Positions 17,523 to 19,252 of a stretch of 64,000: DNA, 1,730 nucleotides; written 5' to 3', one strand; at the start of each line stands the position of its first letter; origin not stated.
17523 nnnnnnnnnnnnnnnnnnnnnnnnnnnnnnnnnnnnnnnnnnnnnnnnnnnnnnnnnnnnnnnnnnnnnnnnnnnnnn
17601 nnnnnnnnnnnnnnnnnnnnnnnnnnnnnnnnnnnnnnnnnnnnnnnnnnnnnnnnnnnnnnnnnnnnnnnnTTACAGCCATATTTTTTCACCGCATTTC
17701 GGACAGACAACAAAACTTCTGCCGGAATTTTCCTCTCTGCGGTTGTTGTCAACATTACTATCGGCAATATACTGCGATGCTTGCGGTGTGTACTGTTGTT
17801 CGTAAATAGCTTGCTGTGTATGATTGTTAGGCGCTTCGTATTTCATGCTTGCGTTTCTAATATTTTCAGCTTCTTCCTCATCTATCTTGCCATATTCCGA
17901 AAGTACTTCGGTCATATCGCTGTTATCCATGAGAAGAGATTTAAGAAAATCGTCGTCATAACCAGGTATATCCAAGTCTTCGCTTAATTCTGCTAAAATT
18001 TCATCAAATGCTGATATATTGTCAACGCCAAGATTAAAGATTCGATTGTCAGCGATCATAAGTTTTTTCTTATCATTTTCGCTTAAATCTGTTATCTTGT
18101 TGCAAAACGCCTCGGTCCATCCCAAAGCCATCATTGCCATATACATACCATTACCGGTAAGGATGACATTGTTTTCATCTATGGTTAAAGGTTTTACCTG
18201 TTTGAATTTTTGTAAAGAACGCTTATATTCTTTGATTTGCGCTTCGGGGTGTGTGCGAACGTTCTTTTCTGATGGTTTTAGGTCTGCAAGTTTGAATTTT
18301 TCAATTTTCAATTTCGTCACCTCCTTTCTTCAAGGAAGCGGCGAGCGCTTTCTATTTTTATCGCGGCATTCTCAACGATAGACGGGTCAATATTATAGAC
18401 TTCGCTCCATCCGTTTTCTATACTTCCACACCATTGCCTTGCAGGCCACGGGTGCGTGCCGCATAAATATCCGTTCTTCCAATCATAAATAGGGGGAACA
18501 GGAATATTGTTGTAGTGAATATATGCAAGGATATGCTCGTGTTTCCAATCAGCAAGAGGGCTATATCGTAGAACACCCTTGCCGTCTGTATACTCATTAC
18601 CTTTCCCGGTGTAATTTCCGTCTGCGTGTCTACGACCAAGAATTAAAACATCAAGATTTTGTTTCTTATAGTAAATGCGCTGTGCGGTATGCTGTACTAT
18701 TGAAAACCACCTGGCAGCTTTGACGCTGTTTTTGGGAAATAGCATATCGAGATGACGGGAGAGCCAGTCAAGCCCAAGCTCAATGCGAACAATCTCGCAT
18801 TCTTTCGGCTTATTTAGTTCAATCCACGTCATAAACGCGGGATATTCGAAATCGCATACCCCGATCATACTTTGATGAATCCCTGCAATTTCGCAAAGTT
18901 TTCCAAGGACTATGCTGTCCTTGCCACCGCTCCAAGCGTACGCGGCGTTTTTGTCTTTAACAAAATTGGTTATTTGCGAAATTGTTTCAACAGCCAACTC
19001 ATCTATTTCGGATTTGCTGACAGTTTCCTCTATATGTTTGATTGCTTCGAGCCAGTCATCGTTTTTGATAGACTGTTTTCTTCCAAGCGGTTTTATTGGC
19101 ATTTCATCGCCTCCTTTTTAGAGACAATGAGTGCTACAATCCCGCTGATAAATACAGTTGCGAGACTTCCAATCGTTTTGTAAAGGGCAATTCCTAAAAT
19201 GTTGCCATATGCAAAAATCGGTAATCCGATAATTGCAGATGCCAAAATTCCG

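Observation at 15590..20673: Prophage operon coupling a Na+/solute symporter to two PAPS-reductase-like/ParB-like pairs: candidate uncharacterised modification system with its own importer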

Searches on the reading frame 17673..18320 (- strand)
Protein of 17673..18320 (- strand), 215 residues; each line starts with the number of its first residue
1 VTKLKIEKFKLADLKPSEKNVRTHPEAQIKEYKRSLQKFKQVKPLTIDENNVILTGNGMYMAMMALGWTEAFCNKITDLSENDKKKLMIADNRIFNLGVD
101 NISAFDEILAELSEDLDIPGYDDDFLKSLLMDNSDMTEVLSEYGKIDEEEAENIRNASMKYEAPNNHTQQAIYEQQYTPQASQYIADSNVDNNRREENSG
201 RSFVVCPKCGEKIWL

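Call 3: search_protein_families(library=pfam, proteins=[window:17673-18320:-], max_evalue=0.01)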
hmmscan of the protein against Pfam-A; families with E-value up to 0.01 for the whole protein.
window:17673-18320:- (215 aa): 0 families

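Call 4: search_protein_families(library=ncbifam, proteins=[window:17673-18320:-], max_evalue=0.01)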
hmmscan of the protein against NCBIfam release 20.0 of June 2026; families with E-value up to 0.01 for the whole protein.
window:17673-18320:- (215 aa): 0 families

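Call 5: search_protein_families(library=phrogs, proteins=[window:17673-18320:-], max_evalue=0.001)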
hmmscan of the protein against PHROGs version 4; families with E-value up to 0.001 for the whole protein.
window:17673-18320:- (215 aa): 9 families
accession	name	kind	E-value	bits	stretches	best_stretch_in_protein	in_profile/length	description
phrog_620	-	DNA, RNA and nucleotide metabolism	2.9e-41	143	1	1-214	4-176/217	ParB-like partition protein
phrog_498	-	other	1.9e-29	103.6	1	2-152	31-185/633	DNA methyltransferase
phrog_15396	-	DNA, RNA and nucleotide metabolism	5.6e-22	79.8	1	3-141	1-142/258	ParB-like partition nuclease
phrog_723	-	DNA, RNA and nucleotide metabolism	3.8e-21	76.9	1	2-179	9-196/223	ParB-like partition protein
phrog_8071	-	DNA, RNA and nucleotide metabolism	1.9e-19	71.2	1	1-152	2-141/389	ParB-like partition protein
phrog_940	-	DNA, RNA and nucleotide metabolism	2.3e-17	64.3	1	1-165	1-163/388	nuclease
phrog_930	-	DNA, RNA and nucleotide metabolism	1.4e-16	62.1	1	1-140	2-144/223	ParB-like partition protein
phrog_18056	-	DNA, RNA and nucleotide metabolism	1.3e-09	38.5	1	5-103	2-99/387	ParB-like partition nuclease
phrog_9353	-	unknown function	2.2e-06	28.7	1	7-189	12-201/245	-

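Call 39: search_protein_families(library=padloc, proteins=[window:17673-18320:-], max_evalue=0.01)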
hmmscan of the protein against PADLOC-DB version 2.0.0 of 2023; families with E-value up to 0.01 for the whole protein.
window:17673-18320:- (215 aa): 1 family
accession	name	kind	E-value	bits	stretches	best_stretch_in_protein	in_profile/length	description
PDLC03229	MTase_II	-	2.9e-14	50.7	1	4-136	8-147/436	Type II methyltransferase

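Call 89: search_solved_structures(query=window:17673-18320:-, max_evalue=1)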
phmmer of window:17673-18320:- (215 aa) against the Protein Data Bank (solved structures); distinct sequences matched with E-value up to 1: 3.
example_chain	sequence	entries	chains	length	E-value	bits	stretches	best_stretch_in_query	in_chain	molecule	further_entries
7nga_A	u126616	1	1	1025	0.59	13.2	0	84-172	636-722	Interferon-induced helicase C domain-containing protein 1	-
7b0n_U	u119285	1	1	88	0.78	12.8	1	81-129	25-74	Acyl carrier protein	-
2qk2_A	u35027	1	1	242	0.79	12.8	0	12-76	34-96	LP04448p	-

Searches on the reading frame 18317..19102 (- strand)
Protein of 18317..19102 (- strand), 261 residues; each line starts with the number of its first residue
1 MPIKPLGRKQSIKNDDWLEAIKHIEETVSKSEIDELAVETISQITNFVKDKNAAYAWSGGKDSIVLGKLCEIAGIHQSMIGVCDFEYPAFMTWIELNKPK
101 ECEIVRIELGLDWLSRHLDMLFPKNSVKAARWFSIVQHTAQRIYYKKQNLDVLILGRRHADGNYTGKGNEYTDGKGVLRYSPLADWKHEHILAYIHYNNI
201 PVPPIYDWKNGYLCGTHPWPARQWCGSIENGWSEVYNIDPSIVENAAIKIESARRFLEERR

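Call 3: search_protein_families(library=pfam, proteins=[window:18317-19102:-], max_evalue=0.01)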
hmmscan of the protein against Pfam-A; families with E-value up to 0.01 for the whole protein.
window:18317-19102:- (261 aa): 1 family
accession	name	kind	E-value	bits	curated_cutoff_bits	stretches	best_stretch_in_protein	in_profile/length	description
PF01507.26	PAPS_reduct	-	3.4e-10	40.7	22.5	1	130-207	81-161/175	Phosphoadenosine phosphosulfate reductase domain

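Call 4: search_protein_families(library=ncbifam, proteins=[window:18317-19102:-], max_evalue=0.01)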
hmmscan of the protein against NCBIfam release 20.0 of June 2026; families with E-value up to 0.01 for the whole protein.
window:18317-19102:- (261 aa): 9 families
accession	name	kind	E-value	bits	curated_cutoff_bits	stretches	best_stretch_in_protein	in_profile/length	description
NF010367.0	PRK13795.1-2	equivalog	1.7e-06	26.8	456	1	9-207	204-404/584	hypothetical protein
NF003587.0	PRK05253.1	subfamily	2.7e-06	26.8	195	0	177-206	180-209/301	sulfate adenylyltransferase subunit CysD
NF006327.0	PRK08557.1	equivalog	1.1e-05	24.5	366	1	3-207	134-343/415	hypothetical protein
NF006351.0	PRK08576.1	equivalog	2e-05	23.4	290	1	39-207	223-390/436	hypothetical protein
NF002537.0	PRK02090.1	equivalog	7.9e-05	22.4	154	1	150-212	142-204/244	phosphoadenylyl-sulfate reductase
NF009214.0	PRK12563.1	equivalog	0.00027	20.5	413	0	177-206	195-224/317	sulfate adenylyltransferase subunit CysD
TIGR02055.1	APS_reductase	subfamily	0.0003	20.6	235.3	1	173-212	120-159/194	adenylylsulfate reductase, thioredoxin dependent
TIGR02057.1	PAPS_reductase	equivalog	0.00087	19.2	254.2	1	145-213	123-191/224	phosphoadenosine phosphosulfate reductase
TIGR00434.1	cysH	subfamily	0.0021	18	165.1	1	142-208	109-177/214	phosophoadenylyl-sulfate reductase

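Call 5: search_protein_families(library=phrogs, proteins=[window:18317-19102:-], max_evalue=0.001)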
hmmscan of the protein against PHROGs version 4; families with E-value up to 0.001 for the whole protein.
window:18317-19102:- (261 aa): 2 families
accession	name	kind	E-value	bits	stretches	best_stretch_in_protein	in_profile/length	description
phrog_424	-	moron, auxiliary metabolic gene and host takeover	2.3e-23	83.9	1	11-224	131-347/460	phosphoadenosine phosphosulfate reductase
phrog_2302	-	moron, auxiliary metabolic gene and host takeover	2.2e-08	34.4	1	175-208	193-226/381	phosphoadenosine phosphosulfate reductase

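Call 31: search_solved_structures(query=window:18317-19102:-, max_evalue=1)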
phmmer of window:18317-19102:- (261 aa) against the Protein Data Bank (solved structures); distinct sequences matched with E-value up to 1: 5.
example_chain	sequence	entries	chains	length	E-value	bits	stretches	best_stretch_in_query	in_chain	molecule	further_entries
2oq2_A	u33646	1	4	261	1.5e-05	27.6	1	97-208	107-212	Phosphoadenosine phosphosulfate reductase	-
7rge_A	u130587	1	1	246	0.00072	22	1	110-208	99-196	3'-phosphoadenylylsulfate reductase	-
4bwv_A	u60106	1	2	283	0.22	13.9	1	146-225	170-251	PHOSPHOADENOSINE-PHOSPHOSULPHATE REDUCTASE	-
2o8v_A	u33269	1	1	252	0.45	12.9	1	173-225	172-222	Phosphoadenosine phosphosulfate reductase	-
4mmo_A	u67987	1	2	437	0.67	12.3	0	188-213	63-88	Sso-CP2 metallo-carboxypetidase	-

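Call 39: search_protein_families(library=padloc, proteins=[window:18317-19102:-], max_evalue=0.01)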
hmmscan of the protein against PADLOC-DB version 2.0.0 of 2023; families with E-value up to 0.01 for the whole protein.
window:18317-19102:- (261 aa): 1 family
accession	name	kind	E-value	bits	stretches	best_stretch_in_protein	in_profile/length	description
PDLC02510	BrxP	-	0.0076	12.5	0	33-71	113-153/779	BrxP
